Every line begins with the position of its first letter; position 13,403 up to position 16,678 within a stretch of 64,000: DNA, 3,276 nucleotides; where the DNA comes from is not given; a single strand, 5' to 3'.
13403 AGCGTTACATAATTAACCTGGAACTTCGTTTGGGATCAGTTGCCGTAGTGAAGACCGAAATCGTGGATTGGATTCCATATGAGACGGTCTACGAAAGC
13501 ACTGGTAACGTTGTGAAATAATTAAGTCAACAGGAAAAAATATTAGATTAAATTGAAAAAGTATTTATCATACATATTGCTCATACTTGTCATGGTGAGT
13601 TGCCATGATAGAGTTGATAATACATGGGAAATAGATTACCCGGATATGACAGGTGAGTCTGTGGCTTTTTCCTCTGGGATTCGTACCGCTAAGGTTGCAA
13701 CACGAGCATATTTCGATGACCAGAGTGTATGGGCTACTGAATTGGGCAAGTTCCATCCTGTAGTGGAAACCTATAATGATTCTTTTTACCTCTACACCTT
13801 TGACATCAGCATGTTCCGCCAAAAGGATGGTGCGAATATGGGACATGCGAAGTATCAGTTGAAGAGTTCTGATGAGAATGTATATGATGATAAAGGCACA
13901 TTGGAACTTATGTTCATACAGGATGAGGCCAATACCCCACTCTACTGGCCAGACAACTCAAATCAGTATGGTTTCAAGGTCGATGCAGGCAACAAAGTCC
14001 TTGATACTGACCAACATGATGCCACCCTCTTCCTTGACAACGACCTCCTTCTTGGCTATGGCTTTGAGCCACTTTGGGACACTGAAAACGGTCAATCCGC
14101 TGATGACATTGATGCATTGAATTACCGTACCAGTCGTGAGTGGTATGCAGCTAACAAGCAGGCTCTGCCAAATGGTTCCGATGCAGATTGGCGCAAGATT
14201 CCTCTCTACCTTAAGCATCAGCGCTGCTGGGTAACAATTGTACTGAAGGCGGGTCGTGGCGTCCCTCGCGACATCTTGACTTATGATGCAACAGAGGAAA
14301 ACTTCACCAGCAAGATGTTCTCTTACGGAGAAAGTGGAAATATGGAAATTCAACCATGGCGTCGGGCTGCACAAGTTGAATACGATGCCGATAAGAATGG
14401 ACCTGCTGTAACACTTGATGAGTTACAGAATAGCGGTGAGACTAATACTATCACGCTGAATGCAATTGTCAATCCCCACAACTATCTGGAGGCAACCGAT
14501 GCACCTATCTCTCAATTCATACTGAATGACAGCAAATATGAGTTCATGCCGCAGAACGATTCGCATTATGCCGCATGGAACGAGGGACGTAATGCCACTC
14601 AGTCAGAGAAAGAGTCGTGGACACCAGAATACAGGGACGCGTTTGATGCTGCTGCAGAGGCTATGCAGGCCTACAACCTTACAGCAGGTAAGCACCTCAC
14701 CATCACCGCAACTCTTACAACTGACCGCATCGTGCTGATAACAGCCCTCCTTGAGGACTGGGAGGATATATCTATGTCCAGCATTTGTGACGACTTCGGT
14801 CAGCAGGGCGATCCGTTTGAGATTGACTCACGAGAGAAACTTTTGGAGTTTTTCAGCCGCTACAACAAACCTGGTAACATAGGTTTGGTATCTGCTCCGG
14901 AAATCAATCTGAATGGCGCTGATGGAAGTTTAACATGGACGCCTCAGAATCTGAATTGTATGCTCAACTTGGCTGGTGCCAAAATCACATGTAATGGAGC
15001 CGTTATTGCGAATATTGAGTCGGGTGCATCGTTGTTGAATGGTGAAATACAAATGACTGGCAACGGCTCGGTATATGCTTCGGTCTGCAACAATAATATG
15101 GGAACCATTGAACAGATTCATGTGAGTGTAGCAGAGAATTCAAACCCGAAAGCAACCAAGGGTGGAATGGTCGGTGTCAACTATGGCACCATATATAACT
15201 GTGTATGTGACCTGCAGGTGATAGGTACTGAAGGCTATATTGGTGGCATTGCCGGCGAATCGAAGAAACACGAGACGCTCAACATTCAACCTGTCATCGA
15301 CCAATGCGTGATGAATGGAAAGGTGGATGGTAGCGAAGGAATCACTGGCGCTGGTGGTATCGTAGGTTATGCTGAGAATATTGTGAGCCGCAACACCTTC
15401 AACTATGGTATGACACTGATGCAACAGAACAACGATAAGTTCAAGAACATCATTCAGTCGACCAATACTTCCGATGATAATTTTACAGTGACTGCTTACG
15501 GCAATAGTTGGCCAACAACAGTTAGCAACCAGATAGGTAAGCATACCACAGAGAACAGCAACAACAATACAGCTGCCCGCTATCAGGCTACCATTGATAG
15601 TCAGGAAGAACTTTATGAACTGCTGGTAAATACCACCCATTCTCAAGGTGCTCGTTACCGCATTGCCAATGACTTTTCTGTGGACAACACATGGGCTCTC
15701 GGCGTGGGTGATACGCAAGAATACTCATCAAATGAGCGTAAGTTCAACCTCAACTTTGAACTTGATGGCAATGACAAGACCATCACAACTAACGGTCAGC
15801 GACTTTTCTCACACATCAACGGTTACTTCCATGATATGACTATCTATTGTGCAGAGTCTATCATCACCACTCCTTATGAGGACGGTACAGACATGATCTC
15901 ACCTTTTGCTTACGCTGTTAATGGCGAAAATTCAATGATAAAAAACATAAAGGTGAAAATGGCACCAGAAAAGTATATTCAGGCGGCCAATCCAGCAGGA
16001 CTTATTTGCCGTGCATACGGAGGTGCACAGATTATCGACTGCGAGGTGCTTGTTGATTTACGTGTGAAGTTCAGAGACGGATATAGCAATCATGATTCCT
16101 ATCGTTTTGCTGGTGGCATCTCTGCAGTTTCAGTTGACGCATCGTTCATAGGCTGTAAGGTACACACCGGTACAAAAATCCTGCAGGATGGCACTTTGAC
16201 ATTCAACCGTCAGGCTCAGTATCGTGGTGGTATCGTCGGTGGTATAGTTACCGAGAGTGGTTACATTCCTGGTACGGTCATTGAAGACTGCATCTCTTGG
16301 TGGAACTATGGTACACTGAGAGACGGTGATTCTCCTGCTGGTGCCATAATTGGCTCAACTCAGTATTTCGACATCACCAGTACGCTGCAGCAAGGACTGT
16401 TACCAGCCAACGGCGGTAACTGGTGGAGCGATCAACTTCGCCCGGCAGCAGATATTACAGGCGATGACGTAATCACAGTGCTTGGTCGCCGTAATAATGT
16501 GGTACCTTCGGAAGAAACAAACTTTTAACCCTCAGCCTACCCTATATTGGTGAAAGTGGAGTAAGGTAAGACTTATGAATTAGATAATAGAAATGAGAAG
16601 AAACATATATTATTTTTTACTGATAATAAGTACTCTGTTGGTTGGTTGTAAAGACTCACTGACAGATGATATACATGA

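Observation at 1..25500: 25-kb co-directional array of nine paralogous fimbrillin-like surface lipoproteins: an atypically large type V pilus-like locus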

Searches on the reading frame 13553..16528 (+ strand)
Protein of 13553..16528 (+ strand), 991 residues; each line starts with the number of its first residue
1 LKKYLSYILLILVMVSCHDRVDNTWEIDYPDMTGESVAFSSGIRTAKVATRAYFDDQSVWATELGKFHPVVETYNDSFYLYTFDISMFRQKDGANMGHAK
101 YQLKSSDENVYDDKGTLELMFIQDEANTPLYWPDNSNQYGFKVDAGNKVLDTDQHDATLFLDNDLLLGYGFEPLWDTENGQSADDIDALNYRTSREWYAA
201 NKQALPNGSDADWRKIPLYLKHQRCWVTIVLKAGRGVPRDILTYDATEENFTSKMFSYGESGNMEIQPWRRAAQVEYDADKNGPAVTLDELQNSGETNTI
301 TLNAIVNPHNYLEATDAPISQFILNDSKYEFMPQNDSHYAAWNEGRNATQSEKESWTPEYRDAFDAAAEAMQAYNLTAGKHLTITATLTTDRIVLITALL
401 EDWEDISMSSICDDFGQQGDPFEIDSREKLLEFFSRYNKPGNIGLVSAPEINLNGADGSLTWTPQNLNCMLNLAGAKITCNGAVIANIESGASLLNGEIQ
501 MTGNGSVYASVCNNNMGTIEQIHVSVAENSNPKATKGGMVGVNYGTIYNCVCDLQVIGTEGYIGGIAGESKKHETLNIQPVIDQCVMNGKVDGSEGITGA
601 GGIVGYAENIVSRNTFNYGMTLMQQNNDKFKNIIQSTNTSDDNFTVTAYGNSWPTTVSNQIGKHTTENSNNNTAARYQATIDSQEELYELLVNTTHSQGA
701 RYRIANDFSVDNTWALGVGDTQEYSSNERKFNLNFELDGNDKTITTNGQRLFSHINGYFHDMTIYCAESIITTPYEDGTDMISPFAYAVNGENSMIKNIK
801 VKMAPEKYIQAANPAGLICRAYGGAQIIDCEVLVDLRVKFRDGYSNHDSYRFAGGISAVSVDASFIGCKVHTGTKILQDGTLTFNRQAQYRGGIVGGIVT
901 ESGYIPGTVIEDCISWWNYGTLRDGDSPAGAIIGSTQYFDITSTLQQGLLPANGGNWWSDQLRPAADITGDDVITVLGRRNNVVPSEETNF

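Call 5: search_protein_families(library=pfam, proteins=[window:13553-16528:+], max_evalue=0.01)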
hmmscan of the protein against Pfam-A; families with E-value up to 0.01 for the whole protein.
window:13553-16528:+ (991 aa): 0 families

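Call 6: search_protein_families(library=ncbifam, proteins=[window:13553-16528:+], max_evalue=1)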
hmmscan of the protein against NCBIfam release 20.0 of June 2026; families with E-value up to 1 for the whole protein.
window:13553-16528:+ (991 aa): 0 families

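Call 11: search_solved_structures(query=window:13553-16528:+, max_evalue=1)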
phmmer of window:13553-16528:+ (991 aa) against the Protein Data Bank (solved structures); distinct sequences matched with E-value up to 1: 1.
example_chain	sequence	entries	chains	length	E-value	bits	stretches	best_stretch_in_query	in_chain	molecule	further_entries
9r6v_A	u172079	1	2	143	0.43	11.7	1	212-263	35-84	E3 ubiquitin-protein ligase HECTD3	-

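Call 13: search_protein_families(library=pfam, proteins=[window:13553-16528:+], max_evalue=10)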
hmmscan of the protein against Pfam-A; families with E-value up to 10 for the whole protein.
window:13553-16528:+ (991 aa): 1 family
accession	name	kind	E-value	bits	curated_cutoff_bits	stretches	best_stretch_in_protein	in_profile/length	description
PF07581.17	Glug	-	2.9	9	20.5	0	815-832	6-23/28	The GLUG motif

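Call 77: search_protein_families(library=pfam, alignment_id=A4, max_evalue=0.01)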
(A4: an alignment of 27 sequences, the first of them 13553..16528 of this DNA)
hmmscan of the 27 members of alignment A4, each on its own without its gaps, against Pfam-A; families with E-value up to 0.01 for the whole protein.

A. member 1, window:13553-16528:+ (991 aa): 0 families

B. families by the number of members that match (of 27 scanned): 2 families
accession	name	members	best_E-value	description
PF13149.12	Mfa_like_1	6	2.1e-10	Fimbrillin-like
PF07581.17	Glug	5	2.4e-06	The GLUG motif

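Call 78: search_solved_structures(query=A4, max_evalue=1)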
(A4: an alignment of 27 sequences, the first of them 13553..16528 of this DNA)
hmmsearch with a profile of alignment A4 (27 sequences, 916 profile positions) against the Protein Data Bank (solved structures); distinct sequences matched with E-value up to 1: 3.
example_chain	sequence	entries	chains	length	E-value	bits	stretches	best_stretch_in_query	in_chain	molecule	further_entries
9zs2_E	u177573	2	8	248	0.31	12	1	504-566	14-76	CRISPR system Cms endoribonuclease Csm3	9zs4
4ky3_A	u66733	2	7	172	0.41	11.6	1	622-688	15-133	designed protein OR327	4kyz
6v39_o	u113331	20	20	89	0.59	11.1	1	346-395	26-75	30S ribosomal protein S15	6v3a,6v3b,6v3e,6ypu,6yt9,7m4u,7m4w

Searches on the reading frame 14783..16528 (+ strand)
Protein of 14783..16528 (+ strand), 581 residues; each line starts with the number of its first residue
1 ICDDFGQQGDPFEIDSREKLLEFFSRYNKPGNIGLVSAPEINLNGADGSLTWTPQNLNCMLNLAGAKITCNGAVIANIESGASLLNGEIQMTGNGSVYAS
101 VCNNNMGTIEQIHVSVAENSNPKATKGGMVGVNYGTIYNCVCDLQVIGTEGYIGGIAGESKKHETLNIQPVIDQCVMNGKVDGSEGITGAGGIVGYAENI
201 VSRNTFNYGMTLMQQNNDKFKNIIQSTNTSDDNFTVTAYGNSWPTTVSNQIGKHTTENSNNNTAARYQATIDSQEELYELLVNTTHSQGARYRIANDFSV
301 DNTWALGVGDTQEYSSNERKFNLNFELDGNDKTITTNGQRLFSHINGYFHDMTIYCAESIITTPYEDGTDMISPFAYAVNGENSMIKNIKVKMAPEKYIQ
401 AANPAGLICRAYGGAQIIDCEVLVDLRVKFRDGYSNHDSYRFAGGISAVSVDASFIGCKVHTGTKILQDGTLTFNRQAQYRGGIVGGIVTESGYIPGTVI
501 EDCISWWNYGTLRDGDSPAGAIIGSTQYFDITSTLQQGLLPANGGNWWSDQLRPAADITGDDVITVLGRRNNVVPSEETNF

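Call 61: search_protein_families(library=pfam, proteins=[window:14783-16528:+], max_evalue=10)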
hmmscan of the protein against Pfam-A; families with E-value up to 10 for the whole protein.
window:14783-16528:+ (581 aa): 2 families
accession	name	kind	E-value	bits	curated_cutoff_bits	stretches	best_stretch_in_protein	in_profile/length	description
PF09254.17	FokI_cleav_dom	-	0.036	13.9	25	1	160-255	36-127/188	FokI, cleavage domain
PF07581.17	Glug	-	6.9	7.8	20.5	1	405-422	6-23/28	The GLUG motif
